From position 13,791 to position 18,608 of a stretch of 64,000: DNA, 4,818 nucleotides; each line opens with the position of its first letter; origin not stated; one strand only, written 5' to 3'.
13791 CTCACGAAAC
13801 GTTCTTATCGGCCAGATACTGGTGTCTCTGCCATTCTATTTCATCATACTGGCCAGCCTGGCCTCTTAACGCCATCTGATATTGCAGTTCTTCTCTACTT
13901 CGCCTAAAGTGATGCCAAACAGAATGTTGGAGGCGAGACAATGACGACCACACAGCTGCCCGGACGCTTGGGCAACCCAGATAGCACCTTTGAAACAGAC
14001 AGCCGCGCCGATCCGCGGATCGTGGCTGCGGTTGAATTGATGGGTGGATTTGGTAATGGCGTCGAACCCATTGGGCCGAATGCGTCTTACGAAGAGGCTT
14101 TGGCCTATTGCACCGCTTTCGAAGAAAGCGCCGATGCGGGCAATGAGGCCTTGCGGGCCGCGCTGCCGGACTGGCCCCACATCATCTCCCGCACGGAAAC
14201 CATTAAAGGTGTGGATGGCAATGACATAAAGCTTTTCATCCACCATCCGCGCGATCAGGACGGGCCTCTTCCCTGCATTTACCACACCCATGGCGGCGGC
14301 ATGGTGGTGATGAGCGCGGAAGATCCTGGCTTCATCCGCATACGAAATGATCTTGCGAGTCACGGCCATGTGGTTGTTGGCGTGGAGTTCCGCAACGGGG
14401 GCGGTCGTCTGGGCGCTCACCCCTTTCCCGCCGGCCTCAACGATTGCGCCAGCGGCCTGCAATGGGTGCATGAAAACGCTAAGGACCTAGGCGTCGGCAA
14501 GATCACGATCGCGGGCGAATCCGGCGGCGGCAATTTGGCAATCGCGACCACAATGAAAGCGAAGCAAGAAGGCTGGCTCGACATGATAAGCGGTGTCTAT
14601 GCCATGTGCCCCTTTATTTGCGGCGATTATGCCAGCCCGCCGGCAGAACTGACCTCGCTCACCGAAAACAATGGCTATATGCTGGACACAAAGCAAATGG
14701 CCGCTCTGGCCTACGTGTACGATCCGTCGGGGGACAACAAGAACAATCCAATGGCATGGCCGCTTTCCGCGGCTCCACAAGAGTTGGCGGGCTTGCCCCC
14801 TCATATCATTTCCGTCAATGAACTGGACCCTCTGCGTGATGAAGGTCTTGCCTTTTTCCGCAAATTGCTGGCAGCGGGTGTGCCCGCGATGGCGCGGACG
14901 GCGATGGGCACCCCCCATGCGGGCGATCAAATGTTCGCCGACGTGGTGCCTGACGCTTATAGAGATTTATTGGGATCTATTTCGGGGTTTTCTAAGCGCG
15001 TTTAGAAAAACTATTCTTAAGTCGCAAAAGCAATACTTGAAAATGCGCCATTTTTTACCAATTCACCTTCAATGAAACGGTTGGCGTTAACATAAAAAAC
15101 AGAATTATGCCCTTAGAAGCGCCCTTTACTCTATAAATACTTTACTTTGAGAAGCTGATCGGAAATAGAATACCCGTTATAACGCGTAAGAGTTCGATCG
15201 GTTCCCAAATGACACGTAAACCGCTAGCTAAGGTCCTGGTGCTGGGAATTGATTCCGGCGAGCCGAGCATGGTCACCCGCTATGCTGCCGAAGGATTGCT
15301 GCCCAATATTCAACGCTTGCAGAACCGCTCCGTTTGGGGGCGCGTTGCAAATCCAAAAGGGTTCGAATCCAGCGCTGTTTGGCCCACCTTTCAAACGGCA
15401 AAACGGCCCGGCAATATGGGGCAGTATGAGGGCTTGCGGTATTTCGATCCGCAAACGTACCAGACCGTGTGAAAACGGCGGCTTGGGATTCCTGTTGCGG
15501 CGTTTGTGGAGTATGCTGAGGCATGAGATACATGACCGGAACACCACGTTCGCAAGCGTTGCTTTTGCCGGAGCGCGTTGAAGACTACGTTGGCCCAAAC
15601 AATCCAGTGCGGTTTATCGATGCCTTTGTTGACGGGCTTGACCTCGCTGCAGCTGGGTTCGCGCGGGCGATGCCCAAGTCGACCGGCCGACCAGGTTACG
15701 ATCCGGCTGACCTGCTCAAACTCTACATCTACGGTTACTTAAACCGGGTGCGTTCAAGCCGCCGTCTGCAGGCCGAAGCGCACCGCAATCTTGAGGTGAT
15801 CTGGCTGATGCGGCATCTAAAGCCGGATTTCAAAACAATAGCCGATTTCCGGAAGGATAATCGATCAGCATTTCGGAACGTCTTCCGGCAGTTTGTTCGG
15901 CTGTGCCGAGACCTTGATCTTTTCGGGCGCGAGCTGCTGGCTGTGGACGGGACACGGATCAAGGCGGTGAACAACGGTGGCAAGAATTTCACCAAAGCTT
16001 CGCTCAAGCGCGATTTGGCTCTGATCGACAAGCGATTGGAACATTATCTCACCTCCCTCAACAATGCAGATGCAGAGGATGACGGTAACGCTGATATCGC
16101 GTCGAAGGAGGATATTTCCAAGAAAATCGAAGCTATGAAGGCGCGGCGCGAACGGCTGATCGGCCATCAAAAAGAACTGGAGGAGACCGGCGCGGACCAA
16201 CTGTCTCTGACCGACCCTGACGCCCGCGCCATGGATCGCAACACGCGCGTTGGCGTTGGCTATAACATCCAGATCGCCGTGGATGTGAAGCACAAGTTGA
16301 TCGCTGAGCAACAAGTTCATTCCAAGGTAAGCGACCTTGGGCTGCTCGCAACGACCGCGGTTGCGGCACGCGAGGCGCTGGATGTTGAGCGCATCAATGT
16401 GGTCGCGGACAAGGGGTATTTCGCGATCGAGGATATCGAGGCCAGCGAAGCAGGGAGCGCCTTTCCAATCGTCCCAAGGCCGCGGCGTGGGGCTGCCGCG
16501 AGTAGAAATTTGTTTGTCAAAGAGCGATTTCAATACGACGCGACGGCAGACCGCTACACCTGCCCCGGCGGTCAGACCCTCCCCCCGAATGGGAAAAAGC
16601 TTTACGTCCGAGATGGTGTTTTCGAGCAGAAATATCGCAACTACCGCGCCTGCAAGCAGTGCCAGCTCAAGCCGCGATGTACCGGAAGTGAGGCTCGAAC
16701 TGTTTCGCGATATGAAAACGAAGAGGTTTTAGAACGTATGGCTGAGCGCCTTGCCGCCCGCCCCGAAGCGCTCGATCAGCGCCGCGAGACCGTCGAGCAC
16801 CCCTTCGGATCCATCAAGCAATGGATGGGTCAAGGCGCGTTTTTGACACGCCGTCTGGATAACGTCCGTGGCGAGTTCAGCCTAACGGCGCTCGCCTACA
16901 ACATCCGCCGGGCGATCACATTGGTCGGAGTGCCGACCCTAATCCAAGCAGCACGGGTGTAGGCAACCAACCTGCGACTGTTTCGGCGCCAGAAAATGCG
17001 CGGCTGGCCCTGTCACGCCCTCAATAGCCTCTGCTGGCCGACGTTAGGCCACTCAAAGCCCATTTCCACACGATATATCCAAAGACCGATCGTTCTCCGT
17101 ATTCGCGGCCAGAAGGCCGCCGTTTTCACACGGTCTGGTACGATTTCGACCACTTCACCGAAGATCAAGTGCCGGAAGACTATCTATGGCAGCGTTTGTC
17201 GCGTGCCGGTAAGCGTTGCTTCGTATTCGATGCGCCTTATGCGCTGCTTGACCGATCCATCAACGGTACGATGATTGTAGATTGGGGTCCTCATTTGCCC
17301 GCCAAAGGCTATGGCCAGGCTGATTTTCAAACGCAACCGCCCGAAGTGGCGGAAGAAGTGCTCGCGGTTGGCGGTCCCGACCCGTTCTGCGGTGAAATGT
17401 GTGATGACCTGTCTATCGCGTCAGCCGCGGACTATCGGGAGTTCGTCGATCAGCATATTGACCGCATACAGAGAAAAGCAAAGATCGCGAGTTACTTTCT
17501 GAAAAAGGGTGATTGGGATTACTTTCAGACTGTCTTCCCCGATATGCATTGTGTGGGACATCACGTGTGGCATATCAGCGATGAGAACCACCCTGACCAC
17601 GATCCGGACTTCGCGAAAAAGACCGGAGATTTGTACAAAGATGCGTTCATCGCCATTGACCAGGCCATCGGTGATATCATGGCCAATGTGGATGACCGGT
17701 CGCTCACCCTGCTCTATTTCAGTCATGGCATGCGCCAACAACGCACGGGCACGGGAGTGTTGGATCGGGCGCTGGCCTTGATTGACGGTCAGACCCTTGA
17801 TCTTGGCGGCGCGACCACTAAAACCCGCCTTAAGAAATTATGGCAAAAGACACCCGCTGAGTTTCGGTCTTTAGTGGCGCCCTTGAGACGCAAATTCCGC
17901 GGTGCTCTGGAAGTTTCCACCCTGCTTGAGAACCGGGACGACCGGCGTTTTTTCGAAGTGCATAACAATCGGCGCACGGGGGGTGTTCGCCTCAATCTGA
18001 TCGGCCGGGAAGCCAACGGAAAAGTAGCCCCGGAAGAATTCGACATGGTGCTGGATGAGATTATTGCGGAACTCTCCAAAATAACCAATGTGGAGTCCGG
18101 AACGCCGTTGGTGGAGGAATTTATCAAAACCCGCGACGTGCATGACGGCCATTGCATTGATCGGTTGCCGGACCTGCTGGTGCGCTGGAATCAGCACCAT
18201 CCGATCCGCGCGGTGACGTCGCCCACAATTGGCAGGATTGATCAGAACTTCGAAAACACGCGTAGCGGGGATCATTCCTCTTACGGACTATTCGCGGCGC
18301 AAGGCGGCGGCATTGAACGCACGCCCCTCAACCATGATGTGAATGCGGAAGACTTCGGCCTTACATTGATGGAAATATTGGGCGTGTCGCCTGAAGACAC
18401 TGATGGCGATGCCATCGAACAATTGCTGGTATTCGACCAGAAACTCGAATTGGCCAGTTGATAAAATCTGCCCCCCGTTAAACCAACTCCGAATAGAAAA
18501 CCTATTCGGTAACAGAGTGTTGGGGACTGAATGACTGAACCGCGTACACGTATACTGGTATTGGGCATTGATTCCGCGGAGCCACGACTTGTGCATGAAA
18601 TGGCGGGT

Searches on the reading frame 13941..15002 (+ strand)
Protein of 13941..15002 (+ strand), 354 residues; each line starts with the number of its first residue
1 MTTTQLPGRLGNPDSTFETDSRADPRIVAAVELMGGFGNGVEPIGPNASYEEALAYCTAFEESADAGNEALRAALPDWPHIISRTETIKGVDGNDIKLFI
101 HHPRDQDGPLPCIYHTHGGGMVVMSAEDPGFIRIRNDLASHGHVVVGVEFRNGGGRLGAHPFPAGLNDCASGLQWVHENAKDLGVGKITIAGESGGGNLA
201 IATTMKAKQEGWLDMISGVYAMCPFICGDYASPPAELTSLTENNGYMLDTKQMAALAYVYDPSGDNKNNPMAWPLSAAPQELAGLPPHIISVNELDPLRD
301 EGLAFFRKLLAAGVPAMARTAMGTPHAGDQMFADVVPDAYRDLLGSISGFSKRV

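Call 26: search_protein_families(library=pfam, proteins=[window:13941-15002:+], max_evalue=0.001)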
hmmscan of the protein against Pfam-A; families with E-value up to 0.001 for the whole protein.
window:13941-15002:+ (354 aa): 3 families
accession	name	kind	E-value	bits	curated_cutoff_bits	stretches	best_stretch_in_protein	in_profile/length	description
PF07859.19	Abhydrolase_3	-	1.3e-34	120.3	25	1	114-327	2-207/210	alpha/beta hydrolase fold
PF20434.5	BD-FAE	-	3.7e-14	53.2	26.8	1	100-210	3-113/215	BD-FAE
PF00135.34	COesterase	-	9.1e-07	28.6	27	1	100-212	90-209/515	Carboxylesterase family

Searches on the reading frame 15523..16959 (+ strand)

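Call 26: search_protein_families(library=pfam, proteins=[window:15523-16959:+], max_evalue=0.001)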
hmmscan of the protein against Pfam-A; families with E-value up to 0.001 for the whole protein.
window:15523-16959:+ (479 aa): 3 families
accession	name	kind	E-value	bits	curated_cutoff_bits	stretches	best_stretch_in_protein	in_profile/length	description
PF13751.12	DDE_Tnp_1_6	-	1.5e-16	61.2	25.1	1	346-464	1-124/125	Transposase DDE domain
PF05598.16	DUF772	-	8e-16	58.3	23.1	1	55-124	1-74/74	Transposase domain (DUF772)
PF01609.27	DDE_Tnp_1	-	5.1e-13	49.7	23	1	245-461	34-200/200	Transposase DDE domain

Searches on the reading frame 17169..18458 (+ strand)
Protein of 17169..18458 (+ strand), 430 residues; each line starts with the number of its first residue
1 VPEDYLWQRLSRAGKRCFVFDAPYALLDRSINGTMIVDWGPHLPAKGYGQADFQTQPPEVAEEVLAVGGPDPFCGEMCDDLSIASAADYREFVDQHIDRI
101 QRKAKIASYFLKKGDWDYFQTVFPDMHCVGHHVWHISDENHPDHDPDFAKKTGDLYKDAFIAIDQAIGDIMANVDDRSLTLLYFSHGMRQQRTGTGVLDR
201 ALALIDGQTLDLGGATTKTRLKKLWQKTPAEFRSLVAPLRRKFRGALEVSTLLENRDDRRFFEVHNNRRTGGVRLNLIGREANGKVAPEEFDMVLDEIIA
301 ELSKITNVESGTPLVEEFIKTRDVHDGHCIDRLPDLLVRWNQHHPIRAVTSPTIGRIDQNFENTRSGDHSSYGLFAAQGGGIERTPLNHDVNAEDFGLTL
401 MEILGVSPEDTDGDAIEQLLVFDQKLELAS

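Call 26: search_protein_families(library=pfam, proteins=[window:17169-18458:+], max_evalue=0.001)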
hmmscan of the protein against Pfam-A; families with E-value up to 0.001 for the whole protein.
window:17169-18458:+ (430 aa): 1 family
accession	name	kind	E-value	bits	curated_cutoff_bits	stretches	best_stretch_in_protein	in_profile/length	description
PF01663.27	Phosphodiest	-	4.3e-08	33.6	23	1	6-338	93-315/342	Type I phosphodiesterase / nucleotide pyrophosphatase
